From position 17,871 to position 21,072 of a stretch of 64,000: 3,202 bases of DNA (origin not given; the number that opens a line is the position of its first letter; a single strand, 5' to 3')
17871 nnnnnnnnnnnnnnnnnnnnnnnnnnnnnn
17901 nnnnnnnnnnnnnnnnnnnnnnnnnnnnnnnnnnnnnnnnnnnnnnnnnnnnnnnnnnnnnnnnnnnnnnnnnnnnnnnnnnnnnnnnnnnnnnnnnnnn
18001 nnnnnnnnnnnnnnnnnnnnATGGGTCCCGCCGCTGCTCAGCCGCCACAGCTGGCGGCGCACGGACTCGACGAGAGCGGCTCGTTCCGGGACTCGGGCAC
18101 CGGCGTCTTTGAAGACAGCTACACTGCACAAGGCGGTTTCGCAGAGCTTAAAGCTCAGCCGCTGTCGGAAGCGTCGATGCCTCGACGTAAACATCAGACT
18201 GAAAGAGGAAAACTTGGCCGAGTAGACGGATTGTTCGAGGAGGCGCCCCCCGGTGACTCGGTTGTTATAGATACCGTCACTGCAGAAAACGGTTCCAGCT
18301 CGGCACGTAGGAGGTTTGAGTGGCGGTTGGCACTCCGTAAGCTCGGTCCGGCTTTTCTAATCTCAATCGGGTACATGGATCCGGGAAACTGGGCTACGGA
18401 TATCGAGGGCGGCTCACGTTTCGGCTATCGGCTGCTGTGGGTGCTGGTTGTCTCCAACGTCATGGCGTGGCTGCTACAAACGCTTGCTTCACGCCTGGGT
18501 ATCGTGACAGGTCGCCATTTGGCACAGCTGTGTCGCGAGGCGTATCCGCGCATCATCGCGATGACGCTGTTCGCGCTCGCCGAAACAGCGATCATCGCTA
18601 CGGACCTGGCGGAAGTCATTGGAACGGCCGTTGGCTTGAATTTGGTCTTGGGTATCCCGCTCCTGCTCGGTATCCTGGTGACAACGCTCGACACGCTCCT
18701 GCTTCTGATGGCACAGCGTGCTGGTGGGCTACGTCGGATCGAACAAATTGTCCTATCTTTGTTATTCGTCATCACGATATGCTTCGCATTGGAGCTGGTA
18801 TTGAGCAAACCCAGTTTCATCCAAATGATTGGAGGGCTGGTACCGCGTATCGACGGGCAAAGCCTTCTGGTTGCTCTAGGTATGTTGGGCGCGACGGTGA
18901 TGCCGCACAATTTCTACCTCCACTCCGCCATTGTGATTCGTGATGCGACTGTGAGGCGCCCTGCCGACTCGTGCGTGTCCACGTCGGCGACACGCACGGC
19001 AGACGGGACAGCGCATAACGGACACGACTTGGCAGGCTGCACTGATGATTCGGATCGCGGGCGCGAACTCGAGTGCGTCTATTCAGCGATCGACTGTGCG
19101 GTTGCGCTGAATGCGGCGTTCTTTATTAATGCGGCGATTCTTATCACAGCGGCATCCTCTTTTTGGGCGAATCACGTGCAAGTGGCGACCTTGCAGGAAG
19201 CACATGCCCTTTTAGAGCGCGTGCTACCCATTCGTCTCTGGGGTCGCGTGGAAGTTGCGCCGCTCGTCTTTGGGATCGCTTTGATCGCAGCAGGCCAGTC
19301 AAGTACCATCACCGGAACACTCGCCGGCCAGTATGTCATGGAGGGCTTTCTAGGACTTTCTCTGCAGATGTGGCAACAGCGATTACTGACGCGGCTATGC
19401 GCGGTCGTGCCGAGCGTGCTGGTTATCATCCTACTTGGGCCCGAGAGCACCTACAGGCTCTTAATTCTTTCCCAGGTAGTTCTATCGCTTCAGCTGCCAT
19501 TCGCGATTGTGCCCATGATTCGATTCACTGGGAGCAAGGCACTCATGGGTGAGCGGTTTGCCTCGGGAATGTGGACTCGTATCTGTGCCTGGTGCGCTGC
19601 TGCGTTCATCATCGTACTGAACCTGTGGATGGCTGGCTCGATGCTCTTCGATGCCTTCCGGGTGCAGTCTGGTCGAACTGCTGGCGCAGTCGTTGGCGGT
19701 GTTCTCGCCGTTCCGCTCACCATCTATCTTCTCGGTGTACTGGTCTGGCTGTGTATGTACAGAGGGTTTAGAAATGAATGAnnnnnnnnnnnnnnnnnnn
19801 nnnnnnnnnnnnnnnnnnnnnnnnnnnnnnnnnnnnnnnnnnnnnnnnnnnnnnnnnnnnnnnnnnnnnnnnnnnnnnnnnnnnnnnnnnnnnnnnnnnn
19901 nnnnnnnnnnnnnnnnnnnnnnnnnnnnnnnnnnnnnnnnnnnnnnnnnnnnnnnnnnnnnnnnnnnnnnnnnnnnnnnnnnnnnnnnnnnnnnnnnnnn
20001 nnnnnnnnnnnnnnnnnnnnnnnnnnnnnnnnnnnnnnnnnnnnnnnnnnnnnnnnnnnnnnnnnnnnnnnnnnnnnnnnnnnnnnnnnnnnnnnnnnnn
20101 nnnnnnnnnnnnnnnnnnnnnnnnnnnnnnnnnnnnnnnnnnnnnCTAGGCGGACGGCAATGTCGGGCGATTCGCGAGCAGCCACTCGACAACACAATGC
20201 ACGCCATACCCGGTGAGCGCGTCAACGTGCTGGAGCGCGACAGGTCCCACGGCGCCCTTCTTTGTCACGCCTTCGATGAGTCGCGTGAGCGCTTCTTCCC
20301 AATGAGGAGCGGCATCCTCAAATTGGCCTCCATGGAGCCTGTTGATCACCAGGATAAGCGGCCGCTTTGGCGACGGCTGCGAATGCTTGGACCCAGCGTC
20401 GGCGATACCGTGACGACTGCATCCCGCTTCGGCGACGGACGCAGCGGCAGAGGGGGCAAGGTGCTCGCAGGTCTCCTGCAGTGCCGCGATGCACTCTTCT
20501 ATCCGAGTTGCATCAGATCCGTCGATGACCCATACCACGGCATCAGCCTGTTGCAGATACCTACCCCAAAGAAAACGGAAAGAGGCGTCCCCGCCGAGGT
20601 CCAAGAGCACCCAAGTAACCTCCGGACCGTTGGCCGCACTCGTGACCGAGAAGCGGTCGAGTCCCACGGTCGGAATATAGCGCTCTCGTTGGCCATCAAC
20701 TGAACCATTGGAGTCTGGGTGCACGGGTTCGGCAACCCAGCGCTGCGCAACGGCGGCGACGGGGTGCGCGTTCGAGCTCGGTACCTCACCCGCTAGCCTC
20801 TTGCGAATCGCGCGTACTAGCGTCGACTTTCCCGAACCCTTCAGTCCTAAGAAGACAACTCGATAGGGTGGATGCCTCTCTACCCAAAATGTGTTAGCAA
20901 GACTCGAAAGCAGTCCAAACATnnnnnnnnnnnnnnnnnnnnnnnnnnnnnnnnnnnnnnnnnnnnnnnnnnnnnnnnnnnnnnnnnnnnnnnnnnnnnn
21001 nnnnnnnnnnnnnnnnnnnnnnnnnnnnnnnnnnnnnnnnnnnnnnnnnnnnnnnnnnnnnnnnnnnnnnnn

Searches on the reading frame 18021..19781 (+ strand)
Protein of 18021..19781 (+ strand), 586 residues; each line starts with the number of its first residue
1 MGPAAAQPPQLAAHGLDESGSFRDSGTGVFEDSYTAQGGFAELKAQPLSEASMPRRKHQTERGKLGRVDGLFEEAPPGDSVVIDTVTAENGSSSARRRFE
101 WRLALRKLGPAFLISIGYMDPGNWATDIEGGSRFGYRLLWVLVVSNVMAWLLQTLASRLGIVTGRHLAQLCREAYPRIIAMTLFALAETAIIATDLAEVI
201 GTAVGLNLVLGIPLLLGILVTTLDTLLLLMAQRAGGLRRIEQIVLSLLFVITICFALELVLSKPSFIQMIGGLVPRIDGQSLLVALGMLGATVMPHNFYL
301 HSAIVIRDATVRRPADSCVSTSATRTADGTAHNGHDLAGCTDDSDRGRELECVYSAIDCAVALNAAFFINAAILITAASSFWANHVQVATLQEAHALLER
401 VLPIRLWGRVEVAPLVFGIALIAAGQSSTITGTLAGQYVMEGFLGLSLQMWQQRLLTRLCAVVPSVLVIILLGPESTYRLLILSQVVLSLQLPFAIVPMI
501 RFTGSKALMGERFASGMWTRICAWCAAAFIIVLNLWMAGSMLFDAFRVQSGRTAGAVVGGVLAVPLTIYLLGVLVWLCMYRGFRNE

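Call 7: search_protein_families(library=pfam, proteins=[window:18021-19781:+], max_evalue=0.01)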
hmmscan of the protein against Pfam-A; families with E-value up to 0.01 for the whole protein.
window:18021-19781:+ (586 aa): 1 family
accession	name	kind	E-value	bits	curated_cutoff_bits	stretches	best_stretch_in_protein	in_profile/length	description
PF01566.24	Nramp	-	4e-115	385.1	29.8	1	124-511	1-352/357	Natural resistance-associated macrophage protein-like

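Call 28: find_encoding_contigs(protein=window:18021-19781:+, flank=2000, max_places=3)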
Protein window:18021-19781:+ (586 aa): no gene with exactly this product is on record in the collection.
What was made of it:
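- Tried and rejected: find_encoding_contigs for the Nramp ORF (call 28).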

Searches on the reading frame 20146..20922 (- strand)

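Call 8: search_protein_families(library=pfam, proteins=[window:20146-20922:-], max_evalue=1)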
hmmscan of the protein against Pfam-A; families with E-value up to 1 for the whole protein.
window:20146-20922:- (258 aa): 20 families
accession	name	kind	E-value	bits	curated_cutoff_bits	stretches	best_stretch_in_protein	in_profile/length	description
PF00025.27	Arf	-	2.7e-16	60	22.3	2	79-153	39-109/174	ADP-ribosylation factor family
PF00503.26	G-alpha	-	7e-05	22.6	48.8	2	19-42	21-44/333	G-protein alpha subunit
PF08477.19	Roc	-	8.7e-05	23.2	27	1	80-153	26-107/119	Ras of Complex, Roc, domain of DAPkinase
PF13191.12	AAA_16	-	0.00011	23.1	32.6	1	22-67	27-78/167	AAA ATPase domain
PF00071.28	Ras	-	0.00018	21.5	21.6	1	79-154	25-100/162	Ras family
PF01926.29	MMR_HSR1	-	0.00047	20.7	21.9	1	21-148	1-99/113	50S ribosome-binding GTPase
PF00009.33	GTP_EFTU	-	0.0087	16.1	26.5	1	22-137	6-104/188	Elongation factor Tu GTP binding domain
PF13671.12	AAA_33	-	0.01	16.6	27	1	22-51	2-31/143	AAA domain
PF05729.18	NACHT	-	0.014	15.7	26.7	1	21-48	2-29/167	NACHT domain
PF13401.12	AAA_22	-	0.017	15.9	27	1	23-149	9-105/130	AAA domain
PF13555.12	AAA_29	-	0.019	15.1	27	1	22-43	25-46/61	P-loop containing region of AAA domain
PF00005.33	ABC_tran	-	0.021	15.9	25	1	21-44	13-36/137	ABC transporter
PF05673.19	DUF815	-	0.056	13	23.8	1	13-44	47-78/249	Protein of unknown function (DUF815)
PF13476.12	AAA_23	-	0.072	14.2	27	1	23-53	23-53/201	AAA domain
PF08037.16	Attractin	-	0.088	13.3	25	1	139-162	25-49/55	Attractin family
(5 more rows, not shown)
